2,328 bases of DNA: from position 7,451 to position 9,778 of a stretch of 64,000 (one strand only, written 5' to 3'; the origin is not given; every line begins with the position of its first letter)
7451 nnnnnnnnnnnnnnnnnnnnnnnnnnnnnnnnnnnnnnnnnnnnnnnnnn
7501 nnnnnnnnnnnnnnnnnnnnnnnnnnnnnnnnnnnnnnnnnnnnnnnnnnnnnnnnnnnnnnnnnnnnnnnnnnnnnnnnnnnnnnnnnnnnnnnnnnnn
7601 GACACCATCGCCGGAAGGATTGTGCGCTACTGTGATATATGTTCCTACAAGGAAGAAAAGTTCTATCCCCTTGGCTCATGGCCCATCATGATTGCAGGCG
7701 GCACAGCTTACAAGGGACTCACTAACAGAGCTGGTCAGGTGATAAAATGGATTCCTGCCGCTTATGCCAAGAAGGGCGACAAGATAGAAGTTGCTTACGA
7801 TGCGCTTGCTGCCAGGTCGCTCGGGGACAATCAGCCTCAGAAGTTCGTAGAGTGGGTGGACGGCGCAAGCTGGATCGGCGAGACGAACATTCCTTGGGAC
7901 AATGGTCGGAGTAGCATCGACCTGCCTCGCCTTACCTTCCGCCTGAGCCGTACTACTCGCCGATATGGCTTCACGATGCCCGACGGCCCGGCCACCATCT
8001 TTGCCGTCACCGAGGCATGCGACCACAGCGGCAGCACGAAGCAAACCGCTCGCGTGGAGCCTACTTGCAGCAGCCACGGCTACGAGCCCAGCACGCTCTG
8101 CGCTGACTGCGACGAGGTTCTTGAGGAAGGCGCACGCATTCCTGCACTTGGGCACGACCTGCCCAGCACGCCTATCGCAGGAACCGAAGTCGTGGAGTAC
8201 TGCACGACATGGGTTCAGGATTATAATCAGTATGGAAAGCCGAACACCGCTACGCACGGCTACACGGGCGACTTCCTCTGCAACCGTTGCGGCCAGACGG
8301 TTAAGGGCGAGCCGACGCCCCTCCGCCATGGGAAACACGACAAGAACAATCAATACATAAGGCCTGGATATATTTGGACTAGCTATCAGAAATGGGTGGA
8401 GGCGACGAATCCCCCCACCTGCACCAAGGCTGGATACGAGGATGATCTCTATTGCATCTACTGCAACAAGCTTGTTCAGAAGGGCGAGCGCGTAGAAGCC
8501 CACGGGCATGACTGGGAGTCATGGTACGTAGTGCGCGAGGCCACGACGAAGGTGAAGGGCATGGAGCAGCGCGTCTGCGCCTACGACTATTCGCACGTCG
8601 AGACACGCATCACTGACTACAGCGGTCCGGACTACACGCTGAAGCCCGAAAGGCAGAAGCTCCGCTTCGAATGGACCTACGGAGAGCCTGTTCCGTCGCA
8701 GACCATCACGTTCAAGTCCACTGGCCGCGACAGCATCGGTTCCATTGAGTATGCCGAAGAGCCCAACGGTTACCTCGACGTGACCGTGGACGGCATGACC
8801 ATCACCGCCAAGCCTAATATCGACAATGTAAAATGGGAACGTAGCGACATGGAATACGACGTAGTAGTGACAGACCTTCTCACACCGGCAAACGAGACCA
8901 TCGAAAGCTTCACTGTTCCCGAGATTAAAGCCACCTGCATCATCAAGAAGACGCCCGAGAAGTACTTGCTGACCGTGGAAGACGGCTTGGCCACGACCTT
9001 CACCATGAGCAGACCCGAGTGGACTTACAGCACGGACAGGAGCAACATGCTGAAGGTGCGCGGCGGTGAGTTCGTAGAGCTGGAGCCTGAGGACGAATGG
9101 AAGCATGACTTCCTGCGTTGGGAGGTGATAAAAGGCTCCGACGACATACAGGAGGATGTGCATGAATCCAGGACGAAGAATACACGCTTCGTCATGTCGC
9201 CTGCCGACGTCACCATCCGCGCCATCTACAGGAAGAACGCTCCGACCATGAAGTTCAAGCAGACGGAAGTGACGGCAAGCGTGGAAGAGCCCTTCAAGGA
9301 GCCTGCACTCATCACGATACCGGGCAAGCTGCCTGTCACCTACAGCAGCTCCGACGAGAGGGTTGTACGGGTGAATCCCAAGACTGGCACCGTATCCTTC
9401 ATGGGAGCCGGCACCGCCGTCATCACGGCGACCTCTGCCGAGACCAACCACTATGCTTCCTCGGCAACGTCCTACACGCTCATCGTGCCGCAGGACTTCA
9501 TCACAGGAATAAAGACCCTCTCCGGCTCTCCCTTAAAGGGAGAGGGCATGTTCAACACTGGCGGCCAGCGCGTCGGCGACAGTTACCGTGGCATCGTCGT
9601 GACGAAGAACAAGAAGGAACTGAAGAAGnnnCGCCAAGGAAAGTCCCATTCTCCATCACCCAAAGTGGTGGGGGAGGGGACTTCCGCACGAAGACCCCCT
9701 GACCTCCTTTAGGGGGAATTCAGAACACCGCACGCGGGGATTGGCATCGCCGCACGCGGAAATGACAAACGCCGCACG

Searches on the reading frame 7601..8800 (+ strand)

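Call 76: search_protein_families(library=pfam, proteins=[window:7601-8800:+], max_evalue=5)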
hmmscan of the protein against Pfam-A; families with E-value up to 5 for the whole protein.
window:7601-8800:+ (400 aa): 1 family
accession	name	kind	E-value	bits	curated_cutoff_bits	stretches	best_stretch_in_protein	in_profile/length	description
PF18912.6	DZR_2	-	2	8.7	27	1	154-174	11-31/56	Double zinc ribbon domain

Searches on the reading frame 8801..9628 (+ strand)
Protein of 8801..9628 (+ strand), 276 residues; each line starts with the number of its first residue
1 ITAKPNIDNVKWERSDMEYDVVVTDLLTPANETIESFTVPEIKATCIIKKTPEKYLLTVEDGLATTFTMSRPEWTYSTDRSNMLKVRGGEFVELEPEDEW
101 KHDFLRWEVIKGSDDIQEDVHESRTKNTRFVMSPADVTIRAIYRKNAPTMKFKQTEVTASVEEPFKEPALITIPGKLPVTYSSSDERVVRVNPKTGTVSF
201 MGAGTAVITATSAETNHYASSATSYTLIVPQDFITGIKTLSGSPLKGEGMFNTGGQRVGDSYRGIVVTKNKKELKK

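Call 76: search_protein_families(library=pfam, proteins=[window:8801-9628:+], max_evalue=5)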
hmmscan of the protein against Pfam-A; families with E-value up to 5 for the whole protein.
window:8801-9628:+ (276 aa): 4 families
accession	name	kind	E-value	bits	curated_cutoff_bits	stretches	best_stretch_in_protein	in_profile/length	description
PF02368.24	Big_2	-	1.3e-05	25.5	22.8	1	179-218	36-74/79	Bacterial Ig-like domain (group 2)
PF20372.3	DUF6667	-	0.019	15.2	27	1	132-232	118-213/252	Family of unknown function (DUF6667)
PF25354.1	Ig_NUP210_16th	-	0.098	12.6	27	1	180-209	31-60/72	NUP210-like, Ig-like domain 16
PF08674.15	AChE_tetra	-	0.25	11.6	25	1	95-108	2-15/35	Acetylcholinesterase tetramerisation domain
